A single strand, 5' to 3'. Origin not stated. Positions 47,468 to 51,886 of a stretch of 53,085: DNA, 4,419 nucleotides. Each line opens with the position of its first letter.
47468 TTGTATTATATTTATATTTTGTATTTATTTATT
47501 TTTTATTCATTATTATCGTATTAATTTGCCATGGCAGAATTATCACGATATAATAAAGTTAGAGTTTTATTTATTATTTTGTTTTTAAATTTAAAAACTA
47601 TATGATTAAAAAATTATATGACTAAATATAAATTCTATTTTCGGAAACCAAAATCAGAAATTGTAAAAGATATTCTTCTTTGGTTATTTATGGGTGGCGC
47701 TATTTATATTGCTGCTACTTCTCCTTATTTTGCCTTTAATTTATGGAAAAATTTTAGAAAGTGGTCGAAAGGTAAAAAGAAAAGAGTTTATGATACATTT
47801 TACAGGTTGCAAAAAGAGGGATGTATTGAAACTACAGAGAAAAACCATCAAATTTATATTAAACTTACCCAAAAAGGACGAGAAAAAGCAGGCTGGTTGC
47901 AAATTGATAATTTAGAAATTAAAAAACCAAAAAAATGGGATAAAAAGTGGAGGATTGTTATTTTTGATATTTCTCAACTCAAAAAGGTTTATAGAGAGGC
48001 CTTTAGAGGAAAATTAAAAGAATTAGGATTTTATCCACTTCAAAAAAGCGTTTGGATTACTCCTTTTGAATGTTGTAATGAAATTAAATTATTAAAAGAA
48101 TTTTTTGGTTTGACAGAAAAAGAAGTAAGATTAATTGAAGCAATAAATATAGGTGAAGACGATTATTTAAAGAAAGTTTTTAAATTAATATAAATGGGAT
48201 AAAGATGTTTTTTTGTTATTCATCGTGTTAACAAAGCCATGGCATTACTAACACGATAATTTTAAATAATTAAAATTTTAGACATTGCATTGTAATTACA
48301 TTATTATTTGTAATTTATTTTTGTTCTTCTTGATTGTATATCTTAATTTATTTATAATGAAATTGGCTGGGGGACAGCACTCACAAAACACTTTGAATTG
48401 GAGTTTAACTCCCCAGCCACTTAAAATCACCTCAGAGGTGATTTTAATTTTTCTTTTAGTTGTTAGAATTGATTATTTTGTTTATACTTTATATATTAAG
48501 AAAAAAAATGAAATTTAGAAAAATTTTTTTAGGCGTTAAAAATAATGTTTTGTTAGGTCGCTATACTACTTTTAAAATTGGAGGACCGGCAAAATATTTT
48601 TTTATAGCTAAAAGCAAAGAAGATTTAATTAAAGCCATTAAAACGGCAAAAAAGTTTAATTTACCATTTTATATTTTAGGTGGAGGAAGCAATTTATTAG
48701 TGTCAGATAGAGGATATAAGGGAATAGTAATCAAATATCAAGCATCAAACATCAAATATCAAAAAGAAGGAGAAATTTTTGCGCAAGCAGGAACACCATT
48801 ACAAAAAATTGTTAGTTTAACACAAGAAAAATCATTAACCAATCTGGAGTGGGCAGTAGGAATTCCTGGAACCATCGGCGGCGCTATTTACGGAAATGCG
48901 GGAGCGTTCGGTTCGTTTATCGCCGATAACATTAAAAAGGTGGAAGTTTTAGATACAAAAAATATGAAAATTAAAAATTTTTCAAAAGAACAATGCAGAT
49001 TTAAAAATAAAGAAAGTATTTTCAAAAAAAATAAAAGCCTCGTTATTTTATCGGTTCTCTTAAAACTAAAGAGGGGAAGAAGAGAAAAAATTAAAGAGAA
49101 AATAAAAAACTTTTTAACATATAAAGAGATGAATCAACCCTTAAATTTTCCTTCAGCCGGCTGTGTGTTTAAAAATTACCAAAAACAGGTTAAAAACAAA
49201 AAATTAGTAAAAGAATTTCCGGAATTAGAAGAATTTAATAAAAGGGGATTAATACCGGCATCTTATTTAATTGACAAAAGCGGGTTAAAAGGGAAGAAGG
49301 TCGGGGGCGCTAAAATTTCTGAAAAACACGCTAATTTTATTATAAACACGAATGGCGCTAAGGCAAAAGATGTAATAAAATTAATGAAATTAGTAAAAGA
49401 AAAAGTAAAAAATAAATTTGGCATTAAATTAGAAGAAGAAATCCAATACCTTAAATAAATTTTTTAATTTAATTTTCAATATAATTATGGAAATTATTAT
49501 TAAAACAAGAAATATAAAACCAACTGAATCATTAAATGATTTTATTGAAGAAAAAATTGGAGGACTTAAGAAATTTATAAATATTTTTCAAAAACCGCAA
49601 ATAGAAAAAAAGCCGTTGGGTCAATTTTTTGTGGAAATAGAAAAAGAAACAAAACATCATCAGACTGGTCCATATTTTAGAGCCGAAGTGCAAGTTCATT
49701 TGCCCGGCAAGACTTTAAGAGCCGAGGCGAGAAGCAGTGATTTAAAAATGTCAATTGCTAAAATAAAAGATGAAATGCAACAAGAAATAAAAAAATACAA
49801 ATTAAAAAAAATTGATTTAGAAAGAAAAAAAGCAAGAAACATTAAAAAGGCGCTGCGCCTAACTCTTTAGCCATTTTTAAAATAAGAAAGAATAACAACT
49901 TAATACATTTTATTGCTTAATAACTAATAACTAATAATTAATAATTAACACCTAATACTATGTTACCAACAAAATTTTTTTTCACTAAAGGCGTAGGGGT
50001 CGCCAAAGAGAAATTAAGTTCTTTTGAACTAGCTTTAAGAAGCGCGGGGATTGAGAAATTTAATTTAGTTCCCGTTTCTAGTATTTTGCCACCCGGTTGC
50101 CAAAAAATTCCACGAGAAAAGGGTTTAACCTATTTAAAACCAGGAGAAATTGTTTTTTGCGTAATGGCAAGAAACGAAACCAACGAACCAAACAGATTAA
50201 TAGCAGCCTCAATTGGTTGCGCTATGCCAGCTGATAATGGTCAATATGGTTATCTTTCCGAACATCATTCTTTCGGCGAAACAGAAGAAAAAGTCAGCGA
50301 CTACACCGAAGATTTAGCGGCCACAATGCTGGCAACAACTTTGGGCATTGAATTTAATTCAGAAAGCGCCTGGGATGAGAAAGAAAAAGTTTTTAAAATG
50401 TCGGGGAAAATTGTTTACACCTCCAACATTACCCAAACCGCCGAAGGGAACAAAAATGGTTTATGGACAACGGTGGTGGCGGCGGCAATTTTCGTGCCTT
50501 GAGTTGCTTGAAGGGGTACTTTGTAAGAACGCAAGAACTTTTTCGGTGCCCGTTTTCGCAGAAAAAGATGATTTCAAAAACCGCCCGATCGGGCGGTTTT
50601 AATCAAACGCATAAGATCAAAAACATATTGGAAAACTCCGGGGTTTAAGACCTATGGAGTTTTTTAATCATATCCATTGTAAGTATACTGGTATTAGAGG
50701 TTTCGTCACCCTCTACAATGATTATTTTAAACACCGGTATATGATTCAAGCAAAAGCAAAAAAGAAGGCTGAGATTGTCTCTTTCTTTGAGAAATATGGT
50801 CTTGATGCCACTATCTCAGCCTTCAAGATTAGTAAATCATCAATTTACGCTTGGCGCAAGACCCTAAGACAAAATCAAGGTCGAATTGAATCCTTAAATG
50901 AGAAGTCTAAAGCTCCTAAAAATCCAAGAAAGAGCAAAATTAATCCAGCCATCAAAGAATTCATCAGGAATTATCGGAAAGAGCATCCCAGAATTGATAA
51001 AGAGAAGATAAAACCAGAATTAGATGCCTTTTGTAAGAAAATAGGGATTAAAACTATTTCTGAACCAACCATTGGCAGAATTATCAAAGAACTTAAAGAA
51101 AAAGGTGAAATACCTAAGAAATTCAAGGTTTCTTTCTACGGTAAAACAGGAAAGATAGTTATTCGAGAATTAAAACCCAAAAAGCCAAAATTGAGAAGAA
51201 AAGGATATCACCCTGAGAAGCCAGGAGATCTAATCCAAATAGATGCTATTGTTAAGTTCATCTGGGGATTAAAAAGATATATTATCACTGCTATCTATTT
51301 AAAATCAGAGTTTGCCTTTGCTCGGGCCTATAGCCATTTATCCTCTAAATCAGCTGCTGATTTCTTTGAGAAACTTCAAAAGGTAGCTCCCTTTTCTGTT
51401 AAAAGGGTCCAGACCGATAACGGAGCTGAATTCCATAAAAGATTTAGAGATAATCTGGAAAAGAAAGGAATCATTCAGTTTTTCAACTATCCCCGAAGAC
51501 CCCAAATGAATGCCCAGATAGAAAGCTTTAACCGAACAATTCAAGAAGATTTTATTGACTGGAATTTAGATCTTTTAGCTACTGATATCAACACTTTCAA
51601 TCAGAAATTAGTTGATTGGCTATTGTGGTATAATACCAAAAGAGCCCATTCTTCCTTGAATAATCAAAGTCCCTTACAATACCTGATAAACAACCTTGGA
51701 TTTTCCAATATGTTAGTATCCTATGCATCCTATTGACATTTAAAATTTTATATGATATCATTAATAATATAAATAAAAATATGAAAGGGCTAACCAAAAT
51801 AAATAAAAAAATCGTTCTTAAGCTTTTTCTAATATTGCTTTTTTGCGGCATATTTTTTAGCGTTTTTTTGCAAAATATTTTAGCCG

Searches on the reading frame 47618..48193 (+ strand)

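Call 7: search_protein_families(library=pfam, proteins=[window:47618-48193:+], max_evalue=0.01)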
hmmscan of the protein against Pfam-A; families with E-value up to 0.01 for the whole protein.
window:47618-48193:+ (191 aa): 3 families
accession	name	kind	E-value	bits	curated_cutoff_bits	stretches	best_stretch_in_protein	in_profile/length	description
PF20803.2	PaaX_M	-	1.1e-18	67.5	24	1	105-180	2-76/83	PaaX protein central Cas2-like domain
PF03551.20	PadR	-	0.00022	21.6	27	1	33-90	6-72/75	Transcriptional regulator PadR-like family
PF09827.14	CRISPR_Cas2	-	0.0077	16.8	23.8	0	111-148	2-36/74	CRISPR associated protein Cas2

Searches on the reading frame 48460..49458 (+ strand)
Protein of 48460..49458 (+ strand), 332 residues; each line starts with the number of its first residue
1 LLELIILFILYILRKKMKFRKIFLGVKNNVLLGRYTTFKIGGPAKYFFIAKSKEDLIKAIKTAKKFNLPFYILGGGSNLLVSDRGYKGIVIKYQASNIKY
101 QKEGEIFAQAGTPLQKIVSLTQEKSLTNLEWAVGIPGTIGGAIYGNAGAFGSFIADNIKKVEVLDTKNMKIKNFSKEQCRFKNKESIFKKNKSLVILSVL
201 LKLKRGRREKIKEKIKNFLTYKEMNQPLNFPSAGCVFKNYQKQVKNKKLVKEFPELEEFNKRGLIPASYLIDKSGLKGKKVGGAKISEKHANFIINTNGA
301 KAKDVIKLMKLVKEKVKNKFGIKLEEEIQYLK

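Call 7: search_protein_families(library=pfam, proteins=[window:48460-49458:+], max_evalue=0.01)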
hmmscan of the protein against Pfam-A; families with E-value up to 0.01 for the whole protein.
window:48460-49458:+ (332 aa): 2 families
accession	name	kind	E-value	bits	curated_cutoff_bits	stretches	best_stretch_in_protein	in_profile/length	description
PF02873.21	MurB_C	-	5.3e-32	110.4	27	1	210-330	1-98/99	UDP-N-acetylenolpyruvoylglucosamine reductase, C-terminal domain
PF01565.28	FAD_binding_4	-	2.1e-23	83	26.4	1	45-166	2-131/139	FAD binding domain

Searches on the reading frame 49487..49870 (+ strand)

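Call 8: search_protein_families(library=pfam, proteins=[window:49487-49870:+], max_evalue=0.01)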
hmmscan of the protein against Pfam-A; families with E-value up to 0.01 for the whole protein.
window:49487-49870:+ (127 aa): 1 family
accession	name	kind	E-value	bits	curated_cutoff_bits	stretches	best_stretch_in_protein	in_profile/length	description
PF02482.25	Ribosomal_S30AE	-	2.3e-14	54.3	23.7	1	3-107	1-86/88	Sigma 54 modulation protein / S30EA ribosomal protein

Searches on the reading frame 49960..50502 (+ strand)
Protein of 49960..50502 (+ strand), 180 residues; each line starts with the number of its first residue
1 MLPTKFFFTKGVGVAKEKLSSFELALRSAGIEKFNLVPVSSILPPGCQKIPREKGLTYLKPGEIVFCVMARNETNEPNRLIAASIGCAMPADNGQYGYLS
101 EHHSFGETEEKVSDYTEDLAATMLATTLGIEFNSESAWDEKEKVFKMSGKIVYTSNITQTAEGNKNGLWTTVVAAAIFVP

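Call 8: search_protein_families(library=pfam, proteins=[window:49960-50502:+], max_evalue=0.01)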
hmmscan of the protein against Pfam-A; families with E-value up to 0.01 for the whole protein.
window:49960-50502:+ (180 aa): 1 family
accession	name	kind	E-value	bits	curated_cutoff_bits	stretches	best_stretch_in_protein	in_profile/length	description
PF01862.21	PvlArgDC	-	1.3e-63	214.1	22.7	1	2-179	1-161/161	Pyruvoyl-dependent arginine decarboxylase (PvlArgDC)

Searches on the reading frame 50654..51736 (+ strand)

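Call 8: search_protein_families(library=pfam, proteins=[window:50654-51736:+], max_evalue=0.01)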
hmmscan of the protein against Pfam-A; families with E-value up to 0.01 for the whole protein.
window:50654-51736:+ (360 aa): 6 families
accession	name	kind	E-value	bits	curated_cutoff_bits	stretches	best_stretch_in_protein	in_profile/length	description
PF13683.12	rve_3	-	2.4e-14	53.3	26.5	1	273-340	3-67/67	Integrase core domain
PF00665.32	rve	-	8.9e-09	36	32.6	1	188-283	2-102/102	Integrase core domain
PF13565.12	HTH_32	-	4.7e-08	33.9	33.7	1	64-144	2-73/73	Homeodomain-like domain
PF13518.12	HTH_28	-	0.00025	21.5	25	0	39-89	3-52/52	Helix-turn-helix domain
PF13333.12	rve_2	-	0.00034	21.1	22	1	312-346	20-54/56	Integrase core domain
PF13551.12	HTH_29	-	0.00077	19.9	28.1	0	59-100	24-62/64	Winged helix-turn helix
